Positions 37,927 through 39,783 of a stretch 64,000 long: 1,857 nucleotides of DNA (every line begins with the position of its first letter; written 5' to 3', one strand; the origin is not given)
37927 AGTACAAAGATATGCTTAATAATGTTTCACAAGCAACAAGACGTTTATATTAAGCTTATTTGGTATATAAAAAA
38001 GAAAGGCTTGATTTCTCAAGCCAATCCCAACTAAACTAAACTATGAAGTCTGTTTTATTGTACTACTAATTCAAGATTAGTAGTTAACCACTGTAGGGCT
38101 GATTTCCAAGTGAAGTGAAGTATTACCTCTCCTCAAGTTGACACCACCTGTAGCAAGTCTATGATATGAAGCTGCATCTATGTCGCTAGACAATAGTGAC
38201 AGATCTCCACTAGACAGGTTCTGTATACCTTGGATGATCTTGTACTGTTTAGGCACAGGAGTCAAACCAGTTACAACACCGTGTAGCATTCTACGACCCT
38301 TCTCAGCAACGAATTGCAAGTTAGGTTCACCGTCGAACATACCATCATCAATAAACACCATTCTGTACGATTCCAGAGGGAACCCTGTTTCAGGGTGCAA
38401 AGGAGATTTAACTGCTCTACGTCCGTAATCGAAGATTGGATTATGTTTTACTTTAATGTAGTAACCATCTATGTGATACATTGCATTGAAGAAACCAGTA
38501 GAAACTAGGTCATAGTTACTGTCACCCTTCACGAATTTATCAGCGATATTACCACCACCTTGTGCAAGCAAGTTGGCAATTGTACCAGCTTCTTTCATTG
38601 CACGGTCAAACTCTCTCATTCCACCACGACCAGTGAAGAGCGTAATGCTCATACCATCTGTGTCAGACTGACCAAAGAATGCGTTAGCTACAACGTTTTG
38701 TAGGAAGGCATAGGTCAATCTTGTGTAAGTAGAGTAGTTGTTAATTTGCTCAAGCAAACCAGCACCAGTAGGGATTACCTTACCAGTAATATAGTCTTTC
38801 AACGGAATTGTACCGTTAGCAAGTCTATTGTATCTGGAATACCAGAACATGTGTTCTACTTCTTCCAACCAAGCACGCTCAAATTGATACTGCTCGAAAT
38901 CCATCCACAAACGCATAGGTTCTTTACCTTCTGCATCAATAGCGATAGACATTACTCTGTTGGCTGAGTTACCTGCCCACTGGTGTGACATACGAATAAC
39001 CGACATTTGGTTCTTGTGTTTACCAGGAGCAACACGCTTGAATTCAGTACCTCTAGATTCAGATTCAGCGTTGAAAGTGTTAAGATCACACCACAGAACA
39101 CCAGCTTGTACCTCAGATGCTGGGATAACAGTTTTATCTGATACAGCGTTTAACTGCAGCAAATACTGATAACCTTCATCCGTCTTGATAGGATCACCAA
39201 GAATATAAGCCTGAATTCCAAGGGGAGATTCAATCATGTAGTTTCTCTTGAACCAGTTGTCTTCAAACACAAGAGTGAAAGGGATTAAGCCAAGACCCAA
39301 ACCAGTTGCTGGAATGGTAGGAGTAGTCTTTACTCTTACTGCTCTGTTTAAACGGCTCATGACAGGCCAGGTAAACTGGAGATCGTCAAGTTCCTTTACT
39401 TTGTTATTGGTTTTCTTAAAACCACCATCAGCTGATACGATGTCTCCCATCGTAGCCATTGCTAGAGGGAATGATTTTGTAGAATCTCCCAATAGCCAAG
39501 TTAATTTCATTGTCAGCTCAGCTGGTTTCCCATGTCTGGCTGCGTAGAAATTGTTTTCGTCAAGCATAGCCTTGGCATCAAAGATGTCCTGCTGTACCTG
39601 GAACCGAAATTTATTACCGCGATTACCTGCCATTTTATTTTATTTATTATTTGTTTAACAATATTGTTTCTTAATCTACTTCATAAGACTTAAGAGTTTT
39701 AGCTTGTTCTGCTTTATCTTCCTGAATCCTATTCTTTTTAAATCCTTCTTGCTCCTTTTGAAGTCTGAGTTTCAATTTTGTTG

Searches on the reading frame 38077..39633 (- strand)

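Call 83: search_protein_families(library=pfam, proteins=[window:38077-39633:-], max_evalue=0.001)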
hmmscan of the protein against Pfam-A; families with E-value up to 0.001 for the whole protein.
window:38077-39633:- (518 aa): 1 family
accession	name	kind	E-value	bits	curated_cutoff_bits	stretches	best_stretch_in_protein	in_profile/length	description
PF23898.1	Crass_capsid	-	1.5e-62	212.1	27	1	20-506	15-488/496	Crassvirus major capsid protein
